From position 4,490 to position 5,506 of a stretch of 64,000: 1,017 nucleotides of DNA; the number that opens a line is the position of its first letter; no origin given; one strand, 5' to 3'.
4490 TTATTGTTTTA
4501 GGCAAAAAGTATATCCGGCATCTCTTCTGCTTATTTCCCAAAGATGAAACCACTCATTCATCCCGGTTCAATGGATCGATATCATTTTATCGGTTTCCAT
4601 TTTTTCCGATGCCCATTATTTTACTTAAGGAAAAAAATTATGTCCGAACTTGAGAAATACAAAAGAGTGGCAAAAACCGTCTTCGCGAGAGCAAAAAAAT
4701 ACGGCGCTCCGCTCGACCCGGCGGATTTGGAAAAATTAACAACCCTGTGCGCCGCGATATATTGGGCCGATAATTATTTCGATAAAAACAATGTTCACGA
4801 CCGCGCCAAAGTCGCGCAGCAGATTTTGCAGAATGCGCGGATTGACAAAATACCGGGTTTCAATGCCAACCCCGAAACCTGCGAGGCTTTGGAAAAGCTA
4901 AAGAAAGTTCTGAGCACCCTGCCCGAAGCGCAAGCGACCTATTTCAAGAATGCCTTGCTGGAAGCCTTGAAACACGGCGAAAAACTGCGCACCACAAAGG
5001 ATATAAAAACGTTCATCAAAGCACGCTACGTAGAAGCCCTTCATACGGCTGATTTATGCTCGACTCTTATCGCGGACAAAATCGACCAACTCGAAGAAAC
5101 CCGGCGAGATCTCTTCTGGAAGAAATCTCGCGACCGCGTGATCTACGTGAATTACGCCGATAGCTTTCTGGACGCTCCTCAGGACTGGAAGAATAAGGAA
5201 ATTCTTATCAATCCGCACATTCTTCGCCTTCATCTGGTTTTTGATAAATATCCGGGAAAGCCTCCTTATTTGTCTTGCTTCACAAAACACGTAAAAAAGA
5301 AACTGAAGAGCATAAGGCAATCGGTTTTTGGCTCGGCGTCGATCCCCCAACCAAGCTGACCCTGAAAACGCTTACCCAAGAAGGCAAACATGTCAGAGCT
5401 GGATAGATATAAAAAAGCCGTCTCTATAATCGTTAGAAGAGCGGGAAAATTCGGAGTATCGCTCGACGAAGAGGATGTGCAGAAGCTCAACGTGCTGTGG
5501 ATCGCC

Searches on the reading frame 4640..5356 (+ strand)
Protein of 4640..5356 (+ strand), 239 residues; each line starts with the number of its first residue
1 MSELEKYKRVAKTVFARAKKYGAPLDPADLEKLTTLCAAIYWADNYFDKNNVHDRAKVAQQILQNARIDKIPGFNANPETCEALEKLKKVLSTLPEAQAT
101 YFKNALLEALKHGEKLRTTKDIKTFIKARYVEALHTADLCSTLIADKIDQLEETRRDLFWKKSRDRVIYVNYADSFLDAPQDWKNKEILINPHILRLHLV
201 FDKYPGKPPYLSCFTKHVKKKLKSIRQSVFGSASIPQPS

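Call 7: search_protein_families(library=pfam, proteins=[window:4640-5356:+], max_evalue=10)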
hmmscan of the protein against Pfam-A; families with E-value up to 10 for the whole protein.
window:4640-5356:+ (239 aa): 5 families
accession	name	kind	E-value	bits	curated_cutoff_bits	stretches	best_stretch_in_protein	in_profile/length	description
PF20870.2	FAM186A-B_N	-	0.0079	16.1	27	1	68-169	72-172/243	FAM186A/B, N-terminal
PF03000.19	NPH3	-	0.02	15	27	1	79-147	62-130/258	NPH3 family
PF05164.18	ZapA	-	0.12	13.1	23.8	1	5-70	20-76/88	Cell division protein ZapA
PF20514.4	ROXA-like_wH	-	0.19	12.1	22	1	76-115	67-105/119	ROXA-like winged helix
PF15571.11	Imm44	-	0.2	12.4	25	1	143-195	49-103/126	Immunity protein 44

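Call 8: search_protein_families(library=ncbifam, proteins=[window:4640-5356:+], max_evalue=10)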
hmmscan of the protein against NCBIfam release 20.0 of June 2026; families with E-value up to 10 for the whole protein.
window:4640-5356:+ (239 aa): 2 families
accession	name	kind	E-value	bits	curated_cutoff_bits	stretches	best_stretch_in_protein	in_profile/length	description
TIGR03481.1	HpnM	hypoth_equivalog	0.13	11.5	160.1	1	92-177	25-108/200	hopanoid biosynthesis associated membrane protein HpnM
TIGR00066.1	g_glut_trans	equivalog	0.18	10.3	357.85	1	72-119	132-179/518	gamma-glutamyltransferase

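Call 9: search_protein_families(library=padloc, proteins=[window:4640-5356:+], max_evalue=10)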
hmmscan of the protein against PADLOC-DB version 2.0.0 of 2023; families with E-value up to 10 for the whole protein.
window:4640-5356:+ (239 aa): 0 families

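Call 10: search_solved_structures(query=window:4640-5356:+, max_evalue=10)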
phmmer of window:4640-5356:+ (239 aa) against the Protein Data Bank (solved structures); distinct sequences matched with E-value up to 10: 9.
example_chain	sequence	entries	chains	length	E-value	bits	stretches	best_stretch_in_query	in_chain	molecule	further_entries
4f6r_C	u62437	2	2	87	0.09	15.6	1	60-123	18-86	Stathmin-like domain R1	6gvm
9f07_C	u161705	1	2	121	0.17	14.7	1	60-123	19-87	Stathmin-4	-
3mew_A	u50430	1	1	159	0.22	14.3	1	40-109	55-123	SAGA-associated factor 29 homolog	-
3lx7_A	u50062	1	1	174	0.27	14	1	40-109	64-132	SAGA-associated factor 29 homolog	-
3me9_A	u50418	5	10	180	0.29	14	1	40-109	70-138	SAGA-associated factor 29 homolog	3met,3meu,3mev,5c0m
3mea_A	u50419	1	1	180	0.29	13.9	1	40-109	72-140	SAGA-associated factor 29 homolog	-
5om9_A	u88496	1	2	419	1.2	12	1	141-216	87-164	Carboxypeptidase A1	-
8hhh_B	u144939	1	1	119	1.4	11.7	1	25-70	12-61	Cell division protein FtsB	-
7bqs_A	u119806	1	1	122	1.6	11.5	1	55-135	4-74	Nomur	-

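Call 11: find_homologous_proteins(query=window:4640-5356:+, max_evalue=0.001)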
Query window:4640-5356:+ (239 aa): 1 proteins with E <= 0.001 among 457 candidates.
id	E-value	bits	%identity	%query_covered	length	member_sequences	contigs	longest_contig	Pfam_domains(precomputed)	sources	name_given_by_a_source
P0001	2.2e-156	536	100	100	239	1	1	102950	-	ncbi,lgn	-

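Call 15: find_encoding_contigs(protein=P0001, flank=10000)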
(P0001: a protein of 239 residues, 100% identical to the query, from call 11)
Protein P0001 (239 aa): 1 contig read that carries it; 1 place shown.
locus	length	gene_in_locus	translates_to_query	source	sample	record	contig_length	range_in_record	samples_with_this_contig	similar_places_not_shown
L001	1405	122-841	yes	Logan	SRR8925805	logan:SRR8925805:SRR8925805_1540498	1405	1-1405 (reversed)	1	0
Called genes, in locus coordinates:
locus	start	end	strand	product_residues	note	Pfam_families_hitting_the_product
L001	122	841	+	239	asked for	-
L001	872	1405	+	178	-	?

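Call 16: list_cluster_members(proteins=[window:4640-5356:+, window:5390-6073:+])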
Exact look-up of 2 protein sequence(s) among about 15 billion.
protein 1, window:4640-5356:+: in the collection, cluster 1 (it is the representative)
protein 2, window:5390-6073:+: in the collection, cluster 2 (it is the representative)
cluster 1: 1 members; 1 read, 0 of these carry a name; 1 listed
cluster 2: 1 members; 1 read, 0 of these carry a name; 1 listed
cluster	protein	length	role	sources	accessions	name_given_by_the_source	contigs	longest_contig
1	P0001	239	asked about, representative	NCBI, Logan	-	-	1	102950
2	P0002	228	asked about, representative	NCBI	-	-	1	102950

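Call 19: predict_structure(alignment_id=A1)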
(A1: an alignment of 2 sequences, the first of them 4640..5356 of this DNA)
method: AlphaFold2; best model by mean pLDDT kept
length: 239 residues; sequences in the alignment: 2
mean_pLDDT: 50.6   pTM: 0.43
mean pLDDT of the five models: 50.6, 48.4, 47.9, 47.9, 47.9
residues with pLDDT >= 90: 0; 70-90: 36; 50-70: 74; < 50: 129
segments of 3 or more residues with pLDDT < 50: 20-23, 113-219, 228-239
pLDDT, mean of each block of 10 residues (from residue 1): 64 55 60 69 73 71 62 65 74 64 62 46 43 29 33 46 36 31 34 32 33 43 49 38
secondary structure, 60 per line:
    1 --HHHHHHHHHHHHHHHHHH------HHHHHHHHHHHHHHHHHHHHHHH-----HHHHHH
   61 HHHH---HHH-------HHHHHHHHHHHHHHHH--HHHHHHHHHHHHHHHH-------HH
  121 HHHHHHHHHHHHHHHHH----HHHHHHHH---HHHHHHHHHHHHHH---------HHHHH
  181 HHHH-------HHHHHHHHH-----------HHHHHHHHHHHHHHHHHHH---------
elements in order: H3-20 H27-49 H55-64 H78-93 H96-111 H119-137 H142-149 H153-166 H176-184 H192-200 H212-230

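Call 21: search_protein_representatives(alignment_id=A1)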
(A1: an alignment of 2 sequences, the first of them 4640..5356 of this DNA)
Query: 2 sequences, 239 profile positions. Proteins with E-value up to 0.001 (for the whole library): 42; up to 1e-10: 8; up to 1e-30: 3. The best 42 are listed.
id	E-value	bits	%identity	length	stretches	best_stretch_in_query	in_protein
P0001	8.9e-141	483.7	-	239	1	1-239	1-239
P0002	3.1e-134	462.3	-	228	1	1-230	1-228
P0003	9.0e-52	192.3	-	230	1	9-224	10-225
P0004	8.2e-17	77.9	-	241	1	20-200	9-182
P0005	1.4e-14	70.6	-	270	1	3-191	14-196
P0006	1.9e-12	63.6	-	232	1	3-195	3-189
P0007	5.1e-12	62.2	-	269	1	6-193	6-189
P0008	1.9e-11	60.3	-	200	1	74-200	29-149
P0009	8.4e-10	54.9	-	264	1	23-203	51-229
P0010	1.1e-09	54.6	-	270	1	1-196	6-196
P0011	5.4e-09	52.3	-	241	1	3-195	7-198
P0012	8.1e-09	51.7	-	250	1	3-200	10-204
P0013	1.5e-08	50.9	-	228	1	4-190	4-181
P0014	1.5e-08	50.8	-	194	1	41-220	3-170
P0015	2.8e-08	49.9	-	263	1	3-194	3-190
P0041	7.3e-04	35.5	-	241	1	7-198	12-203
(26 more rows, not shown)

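Call 24: search_protein_families(library=pfam, alignment_id=A2, max_evalue=1)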
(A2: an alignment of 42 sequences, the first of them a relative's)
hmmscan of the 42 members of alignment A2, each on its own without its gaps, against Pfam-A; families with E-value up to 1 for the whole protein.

A. member 1, P0001 (239 aa): 5 families
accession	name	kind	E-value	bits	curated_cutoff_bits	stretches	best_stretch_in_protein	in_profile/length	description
PF20870.2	FAM186A-B_N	-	0.0079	16.1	27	1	68-169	72-172/243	FAM186A/B, N-terminal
PF03000.19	NPH3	-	0.02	15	27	1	79-147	62-130/258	NPH3 family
PF05164.18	ZapA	-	0.12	13.1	23.8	0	5-70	20-76/88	Cell division protein ZapA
PF20514.4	ROXA-like_wH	-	0.19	12.1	22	1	76-115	67-105/119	ROXA-like winged helix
PF15571.11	Imm44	-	0.2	12.4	25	1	143-195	49-103/126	Immunity protein 44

B. families by the number of members that match (of 42 scanned): 47 families (the first 25 are shown)
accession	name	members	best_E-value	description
PF20870.2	FAM186A-B_N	2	0.0079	FAM186A/B, N-terminal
PF22652.1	DUF7006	1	0.0015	Family of unknown function (DUF7006)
PF00787.29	PX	1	0.0024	PX domain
PF19962.4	EAD9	1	0.0058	Effector-associated domain 9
PF12789.12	PTR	1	0.0092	Phage tail repeat like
PF21132.2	MFD_D3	1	0.011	MFD, D3 domain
PF07889.17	DUF1664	1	0.015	Protein of unknown function (DUF1664)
PF11642.13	Blo-t-5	1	0.015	Mite allergen Blo t 5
PF03000.19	NPH3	1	0.02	NPH3 family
PF13233.12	Complex1_LYR_2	1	0.025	Complex1_LYR-like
PF13618.11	Gluconate_2-dh3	1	0.029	Gluconate 2-dehydrogenase subunit 3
PF22927.2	INT1_R3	1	0.03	Integrator complex subunit 1, R3 domain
PF07542.16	ATP12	1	0.031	ATP12 chaperone protein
PF10779.14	XhlA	1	0.036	Haemolysin XhlA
PF14945.12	LLC1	1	0.044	Normal lung function maintenance, Low in Lung Cancer 1 protein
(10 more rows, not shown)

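Call 25: search_solved_structures(query=A2, max_evalue=10, show_alignments=2)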
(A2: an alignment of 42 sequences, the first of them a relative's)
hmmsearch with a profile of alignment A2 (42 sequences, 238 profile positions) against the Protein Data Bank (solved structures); distinct sequences matched with E-value up to 10: 37.
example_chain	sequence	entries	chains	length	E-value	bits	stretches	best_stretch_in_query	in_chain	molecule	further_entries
7vf3_B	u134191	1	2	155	0.00013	24.4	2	78-117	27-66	Uteroglobin,PB1m7 peptide,Uteroglobin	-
7vg7_B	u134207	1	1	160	0.00016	24.1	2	78-117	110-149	Uteroglobin,PB1m6A9 peptide,Uteroglobin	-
9ncq_H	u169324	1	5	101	0.031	16.6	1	30-96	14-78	FAS-associated death domain protein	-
1e3y_A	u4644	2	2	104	0.032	16.6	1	30-96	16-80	FADD PROTEIN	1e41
6aci_H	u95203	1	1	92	0.034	16.5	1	30-95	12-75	FAS-associated death domain protein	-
3oq9_H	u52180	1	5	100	0.039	16.3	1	30-95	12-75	Protein FADD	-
2ibo_A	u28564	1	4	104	0.045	16.1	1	61-129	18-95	Hypothetical protein SP2199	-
3ezq_B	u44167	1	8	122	0.045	16.1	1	30-97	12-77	Protein FADD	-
9vin_i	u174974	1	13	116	0.054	15.8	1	8-78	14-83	Receptor-interacting serine/threonine-protein kinase 1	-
6ac5_A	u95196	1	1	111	0.054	15.8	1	9-78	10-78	Receptor-interacting serine/threonine-protein kinase 1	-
9v9e_A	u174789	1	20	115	0.056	15.8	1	8-78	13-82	Receptor-interacting serine/threonine-protein kinase 1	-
7bqr_A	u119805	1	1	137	0.099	15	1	28-126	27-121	Mussoc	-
2gf5_A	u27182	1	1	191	0.11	14.8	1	30-96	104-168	FADD protein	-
9n94_A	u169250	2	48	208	0.13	14.6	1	30-96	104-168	FAS-associated death domain protein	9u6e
8ybx_L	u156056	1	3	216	0.13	14.5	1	30-96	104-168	FAS-associated death domain protein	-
5iys_A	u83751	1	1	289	0.25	13.7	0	29-77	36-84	Phytoene synthase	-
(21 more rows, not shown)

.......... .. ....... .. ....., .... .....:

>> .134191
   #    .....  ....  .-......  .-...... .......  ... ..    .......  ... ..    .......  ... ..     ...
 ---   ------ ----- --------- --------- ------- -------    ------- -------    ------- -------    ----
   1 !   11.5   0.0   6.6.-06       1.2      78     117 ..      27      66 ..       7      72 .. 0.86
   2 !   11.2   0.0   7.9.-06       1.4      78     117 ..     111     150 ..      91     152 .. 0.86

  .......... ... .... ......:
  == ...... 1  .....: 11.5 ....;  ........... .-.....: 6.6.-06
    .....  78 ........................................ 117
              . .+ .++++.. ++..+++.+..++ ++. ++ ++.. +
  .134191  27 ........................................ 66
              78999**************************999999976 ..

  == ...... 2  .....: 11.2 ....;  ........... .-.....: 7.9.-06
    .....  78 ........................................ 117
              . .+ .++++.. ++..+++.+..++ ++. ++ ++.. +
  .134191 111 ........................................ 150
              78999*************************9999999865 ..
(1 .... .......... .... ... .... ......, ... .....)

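Call 27: find_encoding_contigs(protein=P0003, flank=10000)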
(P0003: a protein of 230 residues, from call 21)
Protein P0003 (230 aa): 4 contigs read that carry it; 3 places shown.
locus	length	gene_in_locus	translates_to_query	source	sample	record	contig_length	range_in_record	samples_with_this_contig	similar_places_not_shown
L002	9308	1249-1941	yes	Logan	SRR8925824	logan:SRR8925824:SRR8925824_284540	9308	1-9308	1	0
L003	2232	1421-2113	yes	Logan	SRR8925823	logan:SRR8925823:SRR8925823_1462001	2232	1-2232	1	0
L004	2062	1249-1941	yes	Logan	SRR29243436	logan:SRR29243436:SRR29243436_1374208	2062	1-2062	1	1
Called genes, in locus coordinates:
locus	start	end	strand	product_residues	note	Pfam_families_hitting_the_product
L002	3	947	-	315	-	?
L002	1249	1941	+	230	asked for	-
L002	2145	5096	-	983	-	PF04851:ResIII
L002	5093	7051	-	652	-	PF01555:N6_N4_Mtase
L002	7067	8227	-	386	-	PF00589:Phage_integrase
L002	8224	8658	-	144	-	PF12728:HTH_17 (weak)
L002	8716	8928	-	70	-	PF05930:Phage_AlpA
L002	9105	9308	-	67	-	?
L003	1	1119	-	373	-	?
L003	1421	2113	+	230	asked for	-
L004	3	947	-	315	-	?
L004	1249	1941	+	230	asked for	-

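Call 28: find_encoding_contigs(protein=P0004, flank=10000, max_places=4)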
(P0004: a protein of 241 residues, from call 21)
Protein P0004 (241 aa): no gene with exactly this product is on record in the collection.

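Call 29: find_encoding_contigs(protein=P0005, flank=10000, max_places=4)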
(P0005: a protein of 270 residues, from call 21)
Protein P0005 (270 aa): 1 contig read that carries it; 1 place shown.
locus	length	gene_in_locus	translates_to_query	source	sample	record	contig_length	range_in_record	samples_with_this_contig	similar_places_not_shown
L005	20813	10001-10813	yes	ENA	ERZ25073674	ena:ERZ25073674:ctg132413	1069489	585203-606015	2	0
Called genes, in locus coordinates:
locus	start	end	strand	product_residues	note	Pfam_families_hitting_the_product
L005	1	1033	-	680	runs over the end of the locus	PF01757:Acyl_transf_3, PF19040:SGNH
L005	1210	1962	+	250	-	PF00483:NTP_transferase, PF12804:NTP_transf_3 (weak)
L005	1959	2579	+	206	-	-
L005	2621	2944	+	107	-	-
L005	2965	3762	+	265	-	PF00535:Glycos_transf_2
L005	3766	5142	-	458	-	-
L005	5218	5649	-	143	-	PF02566:OsmC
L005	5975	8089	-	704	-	-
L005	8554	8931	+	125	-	-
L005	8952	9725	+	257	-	PF00903:Glyoxalase (weak), PF18029:Glyoxalase_6 (faint), PF12681:Glyoxalase_2 (faint), PF00903:Glyoxalase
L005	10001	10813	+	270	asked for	-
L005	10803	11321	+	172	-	-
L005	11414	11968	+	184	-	-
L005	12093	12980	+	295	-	PF01904:DUF72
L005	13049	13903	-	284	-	-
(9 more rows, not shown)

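Call 30: find_encoding_contigs(protein=P0006, flank=10000, max_places=4)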
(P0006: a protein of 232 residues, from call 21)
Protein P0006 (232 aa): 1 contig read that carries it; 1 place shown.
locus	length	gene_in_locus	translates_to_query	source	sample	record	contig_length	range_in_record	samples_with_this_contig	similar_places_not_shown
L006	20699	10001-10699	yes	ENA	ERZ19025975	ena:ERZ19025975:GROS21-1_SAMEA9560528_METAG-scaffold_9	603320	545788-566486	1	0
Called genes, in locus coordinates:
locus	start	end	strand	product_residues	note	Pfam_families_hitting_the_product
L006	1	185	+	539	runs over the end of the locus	PF00515:TPR_1 (faint), PF13176:TPR_7 (faint), PF13181:TPR_8 (faint), PF13424:TPR_12 (faint), PF13428:TPR_14 (faint), PF13431:TPR_17 (faint), PF07719:TPR_2 (weak), PF13429:TPR_15 (weak), +4 more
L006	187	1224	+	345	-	PF00152:tRNA-synt_2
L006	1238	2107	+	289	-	PF01755:Glyco_transf_25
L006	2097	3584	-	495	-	PF01425:Amidase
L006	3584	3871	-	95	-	PF02686:GatC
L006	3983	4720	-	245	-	-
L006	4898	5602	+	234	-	PF01726:LexA_DNA_bind, PF00717:Peptidase_S24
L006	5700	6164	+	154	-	-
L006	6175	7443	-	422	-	-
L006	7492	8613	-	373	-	PF03702:AnmK, PF02782:FGGY_C (weak)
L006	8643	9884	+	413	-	PF00579:tRNA-synt_1b, PF22421:SYY_C-terminal (weak), PF01479:S4 (weak)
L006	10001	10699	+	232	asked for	-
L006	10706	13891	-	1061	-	PF13116:YhdP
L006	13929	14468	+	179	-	PF00578:AhpC-TSA, PF08534:Redoxin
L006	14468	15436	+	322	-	PF01300:Sua5_yciO_yrdC, PF03481:Sua5_C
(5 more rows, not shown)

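Call 35: predict_structure(alignment_id=A2)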
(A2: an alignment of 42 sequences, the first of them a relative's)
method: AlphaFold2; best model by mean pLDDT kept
length: 239 residues; sequences in the alignment: 42
mean_pLDDT: 93.3   pTM: 0.85
mean pLDDT of the five models: 93.3, 91.6, 91.6, 91.5, 90.5
residues with pLDDT >= 90: 199; 70-90: 31; 50-70: 9; < 50: 0
segments of 3 or more residues with pLDDT < 50: none
pLDDT, mean of each block of 10 residues (from residue 1): 88 97 98 98 95 94 92 94 97 98 97 97 97 98 98 97 95 95 97 95 86 82 88 64
secondary structure, 60 per line:
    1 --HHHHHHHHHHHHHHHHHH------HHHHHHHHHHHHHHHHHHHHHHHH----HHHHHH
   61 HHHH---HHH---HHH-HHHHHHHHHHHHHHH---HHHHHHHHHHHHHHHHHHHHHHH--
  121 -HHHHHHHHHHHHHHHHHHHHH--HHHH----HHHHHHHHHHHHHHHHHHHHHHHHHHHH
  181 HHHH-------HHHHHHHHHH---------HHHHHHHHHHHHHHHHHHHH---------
elements in order: H3-20 H27-50 H55-64 H78-92 H96-118 H122-142 H145-148 H153-184 H192-201 H211-230

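Call 38: fold_search(model_id=the predicted structure, library=pdb)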
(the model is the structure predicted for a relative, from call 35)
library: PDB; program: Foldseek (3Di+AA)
matches with E <= 10: 353; with E <= 0.001: 0
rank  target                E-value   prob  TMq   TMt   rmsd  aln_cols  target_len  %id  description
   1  6egk_B                4.0e-02  1.00  0.52  0.44  11.9       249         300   14  T181N Cucumene Synthase (released 2018-10-31)
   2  9hqz_B                4.1e-02  1.00  0.52  0.45  13.2       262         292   13  T-Muurolol Synthase from Roseiflexus castenholzii (TmS) in complex with converted 1,2-DHNPP (compound 1) (released 2025-12-24)
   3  6egk_A                4.7e-02  1.00  0.52  0.42  11.2       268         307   13  T181N Cucumene Synthase (released 2018-10-31)
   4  7w5i_A                5.4e-02  1.00  0.45  0.34  10.4       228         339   11  The structure of trichobrasilenol synthase TaTC6 in complex with FPP-1 (released 2022-06-01)
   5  6m7f_C                7.4e-02  0.99  0.47  0.42  11.9       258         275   13  Wild-type Cucumene Synthase (released 2018-10-31)
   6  9hqd_B                7.7e-02  1.00  0.51  0.44   9.7       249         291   13  T-Muurolol Synthase from Roseiflexus castenholzii (TmS) in complex with 2,3-DHFPP [P2(1)2(1)2(1)] (released 2025-12-24)
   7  7w5f_B                1.1e-01  0.98  0.43  0.34  14.9       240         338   11  The apo structure of trichobrasilenol synthase TaTC6 with the space group of monoclinic (released 2022-06-01)
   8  7w5f_A                1.2e-01  0.98  0.45  0.34  15.8       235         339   12  The apo structure of trichobrasilenol synthase TaTC6 with the space group of monoclinic (released 2022-06-01)
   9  5nx4_B                1.2e-01  0.98  0.43  0.38  15.7       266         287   10  Crystal structure of Linalool/Nerolidol synthase from Streptomyces clavuligerus (released 2017-09-20)
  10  7w5h_B                1.3e-01  0.97  0.42  0.33  10.8       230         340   12  The structure of trichobrasilenol synthase TaTC6 in complex with FsPP (released 2022-08-31)
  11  5nx4_A                1.3e-01  0.97  0.44  0.38  15.7       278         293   12  Crystal structure of Linalool/Nerolidol synthase from Streptomyces clavuligerus (released 2017-09-20)
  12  9hr0_B                1.4e-01  0.99  0.50  0.42  12.3       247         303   14  T-Muurolol Synthase from Roseiflexus castenholzii (TmS) in complex with converted 10,11-DHFPP (compound 2+) (released 2025-12-24)
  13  7w5j_A                1.4e-01  0.98  0.45  0.34  10.4       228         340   11  The structure of trichobrasilenol synthase TaTC6 in complex with FPP-2 (released 2022-06-01)
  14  9hqz_A                1.5e-01  0.99  0.49  0.40  14.0       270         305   13  T-Muurolol Synthase from Roseiflexus castenholzii (TmS) in complex with converted 1,2-DHNPP (compound 1) (released 2025-12-24)
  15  7w5i_B                1.6e-01  0.96  0.43  0.33  10.9       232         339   12  The structure of trichobrasilenol synthase TaTC6 in complex with FPP-1 (released 2022-06-01)
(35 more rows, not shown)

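Call 43: find_related_loci(query=A3, collection=genome_contigs, flank=10000)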
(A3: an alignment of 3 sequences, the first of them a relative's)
Query A3 (239 aa) in genome_contigs; peptide patterns used: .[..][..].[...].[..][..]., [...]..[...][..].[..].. (x = any residue, [..] = any of these).
27 stretches matched a pattern, but none encodes a relative of the query by tblastn (E <= 1e-3).
